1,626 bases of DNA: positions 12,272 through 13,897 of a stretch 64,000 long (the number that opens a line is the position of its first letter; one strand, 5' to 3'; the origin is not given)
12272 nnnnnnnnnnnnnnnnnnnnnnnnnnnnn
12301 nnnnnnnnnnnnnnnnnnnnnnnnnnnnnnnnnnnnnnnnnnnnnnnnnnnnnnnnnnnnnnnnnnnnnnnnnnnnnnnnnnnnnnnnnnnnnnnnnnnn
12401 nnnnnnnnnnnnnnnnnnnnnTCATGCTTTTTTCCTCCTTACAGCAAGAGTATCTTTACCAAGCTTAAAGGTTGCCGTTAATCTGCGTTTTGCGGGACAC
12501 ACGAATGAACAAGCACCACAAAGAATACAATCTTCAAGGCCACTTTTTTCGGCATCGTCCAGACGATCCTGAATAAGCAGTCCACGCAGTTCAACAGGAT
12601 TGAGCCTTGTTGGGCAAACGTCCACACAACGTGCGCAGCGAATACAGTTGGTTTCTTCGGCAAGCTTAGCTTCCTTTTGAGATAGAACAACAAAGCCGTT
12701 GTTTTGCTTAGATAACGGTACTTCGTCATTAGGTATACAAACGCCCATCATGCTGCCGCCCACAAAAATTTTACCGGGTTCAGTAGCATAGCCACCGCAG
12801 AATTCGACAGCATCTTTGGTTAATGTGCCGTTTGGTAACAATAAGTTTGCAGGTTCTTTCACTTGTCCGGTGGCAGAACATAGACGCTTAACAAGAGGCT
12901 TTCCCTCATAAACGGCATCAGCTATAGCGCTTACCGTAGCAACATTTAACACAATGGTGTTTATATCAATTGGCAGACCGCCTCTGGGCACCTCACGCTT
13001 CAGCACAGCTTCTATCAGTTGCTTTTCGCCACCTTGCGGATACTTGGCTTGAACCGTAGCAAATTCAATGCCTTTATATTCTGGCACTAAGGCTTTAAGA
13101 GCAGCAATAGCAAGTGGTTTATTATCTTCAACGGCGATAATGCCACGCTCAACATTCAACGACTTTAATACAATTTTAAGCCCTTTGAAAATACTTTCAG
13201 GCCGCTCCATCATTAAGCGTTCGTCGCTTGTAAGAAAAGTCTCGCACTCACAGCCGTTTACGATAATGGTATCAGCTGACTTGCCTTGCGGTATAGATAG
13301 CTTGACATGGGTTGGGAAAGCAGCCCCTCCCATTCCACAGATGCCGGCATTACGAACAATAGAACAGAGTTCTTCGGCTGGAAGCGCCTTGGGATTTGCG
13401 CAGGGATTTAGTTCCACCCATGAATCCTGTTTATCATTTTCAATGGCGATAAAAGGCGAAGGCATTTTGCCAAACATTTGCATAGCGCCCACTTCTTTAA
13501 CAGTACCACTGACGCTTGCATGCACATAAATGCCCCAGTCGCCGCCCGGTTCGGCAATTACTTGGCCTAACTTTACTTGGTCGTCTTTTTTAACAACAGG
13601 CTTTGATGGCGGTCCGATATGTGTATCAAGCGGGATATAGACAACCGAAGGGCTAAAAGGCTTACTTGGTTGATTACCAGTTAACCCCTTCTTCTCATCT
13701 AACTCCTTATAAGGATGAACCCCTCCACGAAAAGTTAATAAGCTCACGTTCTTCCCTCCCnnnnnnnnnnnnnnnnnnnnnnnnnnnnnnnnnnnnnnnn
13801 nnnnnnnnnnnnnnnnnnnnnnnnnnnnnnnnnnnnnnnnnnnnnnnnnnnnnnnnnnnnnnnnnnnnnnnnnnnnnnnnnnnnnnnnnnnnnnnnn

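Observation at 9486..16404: Rnf operon with rnfG moved to the front and expanded into a five-flavin-module protein: a possible Rnf-coupled extracytoplasmic flavin relay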

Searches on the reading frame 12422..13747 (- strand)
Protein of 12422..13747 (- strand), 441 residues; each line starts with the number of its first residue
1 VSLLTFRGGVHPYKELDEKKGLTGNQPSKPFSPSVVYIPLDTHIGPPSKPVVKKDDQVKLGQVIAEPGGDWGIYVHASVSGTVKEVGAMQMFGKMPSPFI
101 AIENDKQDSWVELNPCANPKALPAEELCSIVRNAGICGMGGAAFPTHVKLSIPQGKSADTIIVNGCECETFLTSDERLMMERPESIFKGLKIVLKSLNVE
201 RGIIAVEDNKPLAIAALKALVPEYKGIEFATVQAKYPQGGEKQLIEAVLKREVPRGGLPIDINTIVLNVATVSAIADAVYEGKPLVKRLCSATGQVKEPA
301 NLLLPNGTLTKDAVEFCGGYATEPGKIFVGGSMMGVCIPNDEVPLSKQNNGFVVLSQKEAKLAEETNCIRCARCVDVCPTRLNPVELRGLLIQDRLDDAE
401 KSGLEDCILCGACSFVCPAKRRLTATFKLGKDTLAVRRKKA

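Call 3: search_protein_families(library=pfam, proteins=[window:12422-13747:-], max_evalue=0.01)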
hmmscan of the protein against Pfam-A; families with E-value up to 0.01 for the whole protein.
window:12422-13747:- (441 aa): 20 families
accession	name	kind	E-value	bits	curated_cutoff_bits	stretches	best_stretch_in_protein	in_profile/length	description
PF01512.22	Complex1_51K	-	7.6e-49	165.9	31.2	1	131-276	1-149/150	Nuo51 FMN-binding domain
PF13375.12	RnfC_N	-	8e-23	80.8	25.6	1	5-107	2-101/101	RnfC Barrel sandwich hybrid domain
PF13237.11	Fer4_10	-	2.1e-08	34.4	25.5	1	364-418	5-53/53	4Fe-4S dicluster domain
PF12797.12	Fer4_2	-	6.7e-08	32.4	24.5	2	363-380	5-22/22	4Fe-4S binding domain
PF10531.15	SLBB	-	9e-08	32.3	27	1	293-336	5-54/55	SLBB domain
PF13187.11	Fer4_9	-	1.2e-07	32.1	27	2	367-420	1-50/52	4Fe-4S dicluster domain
PF00037.32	Fer4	-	1.5e-07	31.4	21.1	2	365-380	5-20/24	4Fe-4S binding domain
PF13183.11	Fer4_8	-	1e-06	29.6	27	1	366-420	3-67/68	4Fe-4S dicluster domain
PF13484.11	Fer4_16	-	1.4e-06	29.4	30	1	367-381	1-15/66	4Fe-4S double cluster binding domain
PF12838.12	Fer4_7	-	1.8e-06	28.7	27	1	367-419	1-50/52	4Fe-4S dicluster domain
PF13746.11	Fer4_18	-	5.7e-06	26.9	27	1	356-382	48-75/114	4Fe-4S dicluster domain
PF12837.12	Fer4_6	-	8.7e-06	25.9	25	1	365-380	6-21/24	4Fe-4S binding domain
PF13534.11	Fer4_17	-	2.3e-05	25.3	22.2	1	367-419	1-58/61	4Fe-4S dicluster domain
PF14691.11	Fer4_20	-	0.00028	21.1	25.8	1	357-422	13-80/113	Dihydroprymidine dehydrogenase domain II, 4Fe-4S cluster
PF14697.11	Fer4_21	-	0.00034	21.1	35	1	364-419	4-53/59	4Fe-4S dicluster domain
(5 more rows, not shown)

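Call 4: search_protein_families(library=ncbifam, proteins=[window:12422-13747:-], max_evalue=0.01)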
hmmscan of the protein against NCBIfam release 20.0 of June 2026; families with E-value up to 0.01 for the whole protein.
window:12422-13747:- (441 aa): 40 families (the best 25 are shown)
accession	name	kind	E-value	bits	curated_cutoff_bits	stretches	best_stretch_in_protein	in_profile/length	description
TIGR01945.1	rnfC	subfamily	9.4e-140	466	245.95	1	3-435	1-432/435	RnfABCDGE type electron transport complex subunit C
NF003454.1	PRK05035.1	equivalog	2.7e-117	392.6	345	1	3-439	3-440/556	electron transport complex subunit RsxC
NF041837.1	rnfC_Methano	equivalog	1.2e-66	225.4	650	2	246-435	238-427/438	Rnf electron transport complex subunit RnfC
TIGR04481.1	PR_assoc_PrdC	equivalog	5e-59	200.2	490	1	38-357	3-307/425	proline reductase-associated electron transfer protein PrdC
NF003761.0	PRK05352.1-4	equivalog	2.2e-13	49.7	450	2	47-350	43-323/449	Na(+)-translocating NADH-quinone reductase subunit A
TIGR01959.1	nuoF_fam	equivalog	1.4e-10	40.2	558.65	1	121-219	32-132/410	NADH-quinone oxidoreductase subunit NuoF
TIGR01971.1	NuoI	subfamily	3.1e-08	33.2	113.05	1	336-421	16-97/121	NADH-quinone oxidoreductase, chain I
NF008436.0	PRK11278.1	equivalog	1e-06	27.9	749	1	121-218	45-145/448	NADH-quinone oxidoreductase subunit NuoF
NF042909.1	FMH_DH_FwdF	exception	4.1e-06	26.1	375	1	364-420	255-309/336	tungsten-dependent formylmethanofuran dehydrogenase subunit FwdF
NF004538.0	PRK05888.1-4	equivalog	2.1e-05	24.2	135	1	334-420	32-115/162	NADH-quinone oxidoreductase subunit NuoI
NF058577.1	FdxA_fam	equivalog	2.2e-05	24.5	65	0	364-380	34-50/52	4Fe-4S ferredoxin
TIGR02163.1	napH_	subfamily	3.1e-05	23.6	213.05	1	357-381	225-249/255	NapH/MauN family ferredoxin-type protein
NF038196.1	ferrodoxin_EFR1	subfamily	4.2e-05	23.7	75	0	352-380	170-198/242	EFR1 family ferrodoxin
NF040864.1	HgcB_ferredoxin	equivalog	4.2e-05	23.3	99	1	364-420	12-59/93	mercury methylation ferredoxin HgcB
NF004616.0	PRK05950.1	subfamily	5.5e-05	22.4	228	0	392-421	134-163/238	succinate dehydrogenase iron-sulfur subunit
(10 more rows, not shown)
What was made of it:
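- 12422..13747 (-): rnfC (441 aa, GTG start 13 nt after the rnfG stop, with RBS GGGAGGG). TIGR01945, 466 bits (call 4).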

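Call 20: find_related_loci(query=A1, collection=genome_contigs, flank=10000)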
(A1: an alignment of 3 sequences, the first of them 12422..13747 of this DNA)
Query A1 (441 aa) in genome_contigs; peptide patterns used: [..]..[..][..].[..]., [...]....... (x = any residue, [..] = any of these).
517 stretches matched a pattern; 430 encode a relative of the query (tblastn E <= 1e-3); the best 80 are kept; 80 distinct loci.
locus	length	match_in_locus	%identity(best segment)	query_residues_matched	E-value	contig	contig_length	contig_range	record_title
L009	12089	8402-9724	61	1-441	8e-178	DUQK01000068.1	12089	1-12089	MAG TPA_asm: Christensenellaceae bacterium isolate AS08sgBPME_399 317134_AS08, whole genome shotgun sequence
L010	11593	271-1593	60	1-441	3e-176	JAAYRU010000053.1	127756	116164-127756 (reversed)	MAG: Christensenellaceae bacterium isolate AS23ysBPME_237 301318_AS23, whole genome shotgun sequence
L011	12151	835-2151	60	1-439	5e-172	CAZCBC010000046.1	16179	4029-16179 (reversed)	MAG TPA_asm: uncultured Oscillospiraceae bacterium isolate SRP239243_co2_394 genome assembly, contig: NODE_5920_length_1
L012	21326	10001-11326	57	1-441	6e-166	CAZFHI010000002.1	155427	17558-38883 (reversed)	MAG TPA_asm: uncultured Oscillospiraceae bacterium isolate SRP192927_co8_199 genome assembly, contig: NODE_42_length_155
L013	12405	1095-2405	55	5-440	7e-159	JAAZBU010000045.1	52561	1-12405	MAG: Clostridiales bacterium isolate AS06rmzACSIP_630 114612_AS06, whole genome shotgun sequence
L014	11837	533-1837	53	1-435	6e-158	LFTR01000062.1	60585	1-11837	MAG: Clostridiales bacterium DTU024 scaffold11514, whole genome shotgun sequence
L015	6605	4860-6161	55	4-437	1e-157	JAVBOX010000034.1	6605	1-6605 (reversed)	MAG: Eubacteriales bacterium isolate EPI_MAG_00120 c_000000608647, whole genome shotgun sequence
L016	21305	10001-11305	54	4-438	6e-155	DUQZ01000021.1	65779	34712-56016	MAG TPA_asm: Clostridiales bacterium isolate AS08sgBPME_466 86042_AS08, whole genome shotgun sequence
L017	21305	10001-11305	53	4-438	5e-152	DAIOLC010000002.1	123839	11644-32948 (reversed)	MAG TPA_asm: Clostridia bacterium isolate CTOTU19880 NODE_127_length_123839_cov_18.509638, whole genome shotgun sequence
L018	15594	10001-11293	54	5-435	1e-151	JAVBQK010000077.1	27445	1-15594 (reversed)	MAG: Eubacteriales bacterium isolate EPI_MAG_00165 c_000001996660, whole genome shotgun sequence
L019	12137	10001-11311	53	5-440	1e-151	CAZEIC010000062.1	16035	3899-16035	MAG TPA_asm: uncultured Oscillospiraceae bacterium isolate SRP192927_co6_284 genome assembly, contig: NODE_8405_length_1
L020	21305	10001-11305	53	4-438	2e-150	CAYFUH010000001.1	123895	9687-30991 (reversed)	MAG TPA_asm: uncultured Christensenella sp. isolate ERP107106_co2_202 genome assembly, contig: NODE_33_length_123895_cov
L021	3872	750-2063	53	4-440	6e-154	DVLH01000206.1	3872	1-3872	MAG TPA_asm: Candidatus Aphodomonas merdavium isolate ChiGjej2B2-35035 ChiGjej2B2M5__C526622_L3872_SRR6323342, whole gen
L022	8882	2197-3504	53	1-438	1e-148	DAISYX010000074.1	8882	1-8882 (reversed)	MAG TPA_asm: Clostridia bacterium isolate CTOTU19819 NODE_6510_length_8882_cov_5.079982, whole genome shotgun sequence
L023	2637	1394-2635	54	4-417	3e-154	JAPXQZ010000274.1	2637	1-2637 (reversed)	MAG: Clostridia bacterium isolate binned_ad_9.104 NODE_77178_length_2637_cov_1.268526, whole genome shotgun sequence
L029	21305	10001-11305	50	5-440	2e-143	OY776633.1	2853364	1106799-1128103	MAG: Christensenellaceae bacterium isolate c84a42d1-d9c9-443e-85ff-73520b584de8 genome assembly, chromosome: 1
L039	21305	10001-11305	52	5-438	1e-140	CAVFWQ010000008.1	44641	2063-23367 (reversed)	bacterium isolate H07675-L1_cleanbin_000041 genome assembly, contig: Spades_H07675-L1_contig_610, whole genome shotgun s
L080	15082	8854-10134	48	5-434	9e-134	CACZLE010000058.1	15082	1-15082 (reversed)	MAG: uncultured Clostridiales bacterium isolate RUG12722 genome assembly, contig: RUG12722_asm_58, whole genome shotgun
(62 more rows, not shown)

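Call 44: search_protein_families(library=ncbifam, proteins=[L080:3546-7370:+, L039:9318-9950:+, L029:12266-12817:+], max_evalue=1e-10)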
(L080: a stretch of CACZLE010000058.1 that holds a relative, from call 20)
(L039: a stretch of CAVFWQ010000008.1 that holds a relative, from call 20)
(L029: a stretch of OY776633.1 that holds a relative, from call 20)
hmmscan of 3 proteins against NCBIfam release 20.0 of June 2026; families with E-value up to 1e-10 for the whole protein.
L080:3546-7370:+ (1274 aa): 4 families
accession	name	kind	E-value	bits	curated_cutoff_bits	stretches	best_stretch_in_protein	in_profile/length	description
TIGR01947.1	rnfG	subfamily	1.6e-64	217.5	102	1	14-179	2-186/187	RnfABCDGE type electron transport complex subunit G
NF041840.1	rnfG_Methano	equivalog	9.7e-62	207.9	230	1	16-181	15-187/189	Rnf electron transport complex subunit RnfG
NF045876.1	RnfG_DVU2794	exception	1.3e-57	194.4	205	1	10-177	5-178/190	RnfABCDGE type electron transport complex subunit G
NF002519.0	PRK01908.1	equivalog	9.3e-18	64.6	178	0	14-181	10-195/209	electron transport complex subunit RsxG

L039:9318-9950:+ (210 aa): 4 families
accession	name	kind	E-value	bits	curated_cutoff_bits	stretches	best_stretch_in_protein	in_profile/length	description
TIGR01947.1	rnfG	subfamily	1.3e-32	113.4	102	1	29-201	2-186/187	RnfABCDGE type electron transport complex subunit G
NF041840.1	rnfG_Methano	equivalog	9.7e-24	84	230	1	30-202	14-186/189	Rnf electron transport complex subunit RnfG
NF045876.1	RnfG_DVU2794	exception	3.8e-21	75.5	205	1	22-203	2-182/190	RnfABCDGE type electron transport complex subunit G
NF002519.0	PRK01908.1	equivalog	7e-14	52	178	1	29-204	10-196/209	electron transport complex subunit RsxG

L029:12266-12817:+ (183 aa): 4 families
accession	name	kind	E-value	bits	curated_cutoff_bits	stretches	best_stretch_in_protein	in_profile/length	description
TIGR01947.1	rnfG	subfamily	7.6e-27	94.6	102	1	8-172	1-183/187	RnfABCDGE type electron transport complex subunit G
NF041840.1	rnfG_Methano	equivalog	5.7e-21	75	230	1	4-171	8-181/189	Rnf electron transport complex subunit RnfG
NF045876.1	RnfG_DVU2794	exception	3.8e-20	72.2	205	1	1-172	1-177/190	RnfABCDGE type electron transport complex subunit G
NF002519.0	PRK01908.1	equivalog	6.9e-13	48.7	178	1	63-174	75-192/209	electron transport complex subunit RsxG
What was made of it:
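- The unlinked multi-FMN proteins of relatives also score as full-length RnfG (call 44).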
